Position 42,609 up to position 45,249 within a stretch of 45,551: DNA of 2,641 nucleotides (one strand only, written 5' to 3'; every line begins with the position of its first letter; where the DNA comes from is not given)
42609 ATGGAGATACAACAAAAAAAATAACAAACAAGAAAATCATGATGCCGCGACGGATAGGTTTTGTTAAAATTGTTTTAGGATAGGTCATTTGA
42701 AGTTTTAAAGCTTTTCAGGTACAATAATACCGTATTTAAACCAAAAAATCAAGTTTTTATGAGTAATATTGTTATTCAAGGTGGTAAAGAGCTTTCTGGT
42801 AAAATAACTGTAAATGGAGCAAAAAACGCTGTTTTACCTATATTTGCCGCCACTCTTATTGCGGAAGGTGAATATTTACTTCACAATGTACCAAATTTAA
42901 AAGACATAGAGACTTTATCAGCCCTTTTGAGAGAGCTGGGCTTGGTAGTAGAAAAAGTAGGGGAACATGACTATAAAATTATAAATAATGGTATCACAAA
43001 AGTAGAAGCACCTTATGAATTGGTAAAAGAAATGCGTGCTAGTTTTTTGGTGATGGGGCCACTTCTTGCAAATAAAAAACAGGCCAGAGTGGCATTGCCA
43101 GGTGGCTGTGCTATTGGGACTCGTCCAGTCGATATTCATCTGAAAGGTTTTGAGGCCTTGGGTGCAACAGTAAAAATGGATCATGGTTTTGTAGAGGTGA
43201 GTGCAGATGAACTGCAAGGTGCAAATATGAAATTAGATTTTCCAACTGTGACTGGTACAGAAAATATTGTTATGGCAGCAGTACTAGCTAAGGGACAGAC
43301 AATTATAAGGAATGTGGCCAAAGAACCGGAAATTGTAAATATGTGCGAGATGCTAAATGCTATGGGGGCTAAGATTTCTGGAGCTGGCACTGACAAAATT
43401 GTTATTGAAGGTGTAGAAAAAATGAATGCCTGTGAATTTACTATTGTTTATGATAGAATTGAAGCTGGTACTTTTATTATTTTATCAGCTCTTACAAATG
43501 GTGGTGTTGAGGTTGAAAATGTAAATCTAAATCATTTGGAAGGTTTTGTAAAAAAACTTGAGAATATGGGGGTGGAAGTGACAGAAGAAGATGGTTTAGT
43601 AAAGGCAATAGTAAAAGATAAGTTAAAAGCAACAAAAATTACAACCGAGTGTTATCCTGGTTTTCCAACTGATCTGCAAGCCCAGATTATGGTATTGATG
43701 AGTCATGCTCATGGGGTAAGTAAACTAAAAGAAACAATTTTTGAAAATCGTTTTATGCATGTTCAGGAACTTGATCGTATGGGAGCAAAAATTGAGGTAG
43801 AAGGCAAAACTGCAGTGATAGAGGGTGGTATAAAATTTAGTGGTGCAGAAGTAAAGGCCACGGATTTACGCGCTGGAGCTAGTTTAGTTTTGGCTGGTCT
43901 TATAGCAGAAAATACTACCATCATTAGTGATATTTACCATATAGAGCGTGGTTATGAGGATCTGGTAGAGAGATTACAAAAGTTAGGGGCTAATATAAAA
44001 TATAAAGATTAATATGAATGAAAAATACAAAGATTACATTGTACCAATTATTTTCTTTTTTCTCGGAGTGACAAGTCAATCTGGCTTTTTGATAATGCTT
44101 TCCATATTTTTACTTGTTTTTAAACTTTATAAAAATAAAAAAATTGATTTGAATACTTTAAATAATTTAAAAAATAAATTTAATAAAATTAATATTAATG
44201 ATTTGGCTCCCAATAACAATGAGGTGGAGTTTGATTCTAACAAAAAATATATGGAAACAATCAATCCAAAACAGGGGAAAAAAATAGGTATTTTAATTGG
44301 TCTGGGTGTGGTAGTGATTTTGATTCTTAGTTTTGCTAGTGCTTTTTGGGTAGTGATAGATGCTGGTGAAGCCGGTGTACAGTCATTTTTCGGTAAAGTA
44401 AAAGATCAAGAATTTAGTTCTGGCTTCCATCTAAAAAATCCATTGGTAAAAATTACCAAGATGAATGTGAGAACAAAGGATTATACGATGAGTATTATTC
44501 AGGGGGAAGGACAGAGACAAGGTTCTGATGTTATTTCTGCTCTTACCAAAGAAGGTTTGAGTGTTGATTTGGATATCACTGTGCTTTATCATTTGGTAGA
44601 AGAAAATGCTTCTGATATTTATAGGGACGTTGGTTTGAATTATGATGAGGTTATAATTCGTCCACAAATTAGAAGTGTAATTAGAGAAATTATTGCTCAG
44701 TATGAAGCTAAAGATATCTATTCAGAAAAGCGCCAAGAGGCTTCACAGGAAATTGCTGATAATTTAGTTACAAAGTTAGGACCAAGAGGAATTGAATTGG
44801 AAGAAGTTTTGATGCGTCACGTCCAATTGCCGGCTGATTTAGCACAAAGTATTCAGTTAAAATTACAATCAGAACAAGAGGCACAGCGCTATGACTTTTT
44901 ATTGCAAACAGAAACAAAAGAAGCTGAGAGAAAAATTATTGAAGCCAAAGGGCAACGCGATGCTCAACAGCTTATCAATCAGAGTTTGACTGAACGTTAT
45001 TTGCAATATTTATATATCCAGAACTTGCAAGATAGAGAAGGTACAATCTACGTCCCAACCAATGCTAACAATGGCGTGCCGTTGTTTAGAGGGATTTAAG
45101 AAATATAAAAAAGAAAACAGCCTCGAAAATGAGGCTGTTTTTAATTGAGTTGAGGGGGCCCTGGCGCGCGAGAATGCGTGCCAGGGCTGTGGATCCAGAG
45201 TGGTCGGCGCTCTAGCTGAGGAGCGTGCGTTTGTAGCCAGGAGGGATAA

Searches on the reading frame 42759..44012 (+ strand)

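Call 46: search_protein_families(library=pfam, proteins=[window:42759-44012:+], max_evalue=10)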
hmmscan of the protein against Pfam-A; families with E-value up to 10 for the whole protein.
window:42759-44012:+ (417 aa): 6 families
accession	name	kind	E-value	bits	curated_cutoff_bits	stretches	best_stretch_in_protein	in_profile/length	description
PF00275.25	EPSP_synthase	-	1.2e-109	367.2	22.8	1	6-406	1-417/417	EPSP synthase (3-phosphoshikimate 1-carboxyvinyltransferase)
PF02575.21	YbaB_DNA_bd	-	0.033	14.8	25.5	1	264-317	15-71/91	YbaB/EbfC DNA-binding family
PF03979.19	Sigma70_r1_1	-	0.061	13.7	22.5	1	254-289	33-68/81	Sigma-70 factor, region 1.1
PF18815.6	AFP_2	-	0.14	12.8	25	0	206-221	3-18/52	Bacterial antifreeze protein repeat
PF21684.2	PipB2_N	-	0.19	12.2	27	1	148-200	54-105/107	Secreted effector protein PipB2, N-terminal domain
PF20075.5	DUF6471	-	0.2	12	26.8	1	398-414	19-35/65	Domain of unknown function (DUF6471)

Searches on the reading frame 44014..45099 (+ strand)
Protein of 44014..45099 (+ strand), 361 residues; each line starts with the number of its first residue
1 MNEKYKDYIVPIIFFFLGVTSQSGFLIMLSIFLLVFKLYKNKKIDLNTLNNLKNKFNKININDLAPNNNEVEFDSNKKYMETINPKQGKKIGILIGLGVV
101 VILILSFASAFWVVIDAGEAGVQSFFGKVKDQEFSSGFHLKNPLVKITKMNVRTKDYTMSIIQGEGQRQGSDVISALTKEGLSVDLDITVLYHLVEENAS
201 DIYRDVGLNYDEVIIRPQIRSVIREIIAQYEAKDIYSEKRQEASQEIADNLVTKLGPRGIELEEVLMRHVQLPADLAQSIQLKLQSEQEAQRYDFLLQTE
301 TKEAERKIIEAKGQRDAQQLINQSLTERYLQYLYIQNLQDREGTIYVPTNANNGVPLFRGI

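Call 9: search_protein_families(library=pfam, proteins=[window:44014-45099:+], max_evalue=0.01)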
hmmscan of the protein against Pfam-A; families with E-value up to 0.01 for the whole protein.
window:44014-45099:+ (361 aa): 2 families
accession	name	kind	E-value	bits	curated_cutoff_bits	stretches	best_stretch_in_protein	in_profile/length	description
PF01145.31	Band_7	-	3.7e-31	109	23.6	1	114-305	2-173/176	SPFH domain / Band 7 family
PF13421.11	Band_7_1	-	0.0074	16.4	24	0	215-282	137-205/211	SPFH domain-Band 7 family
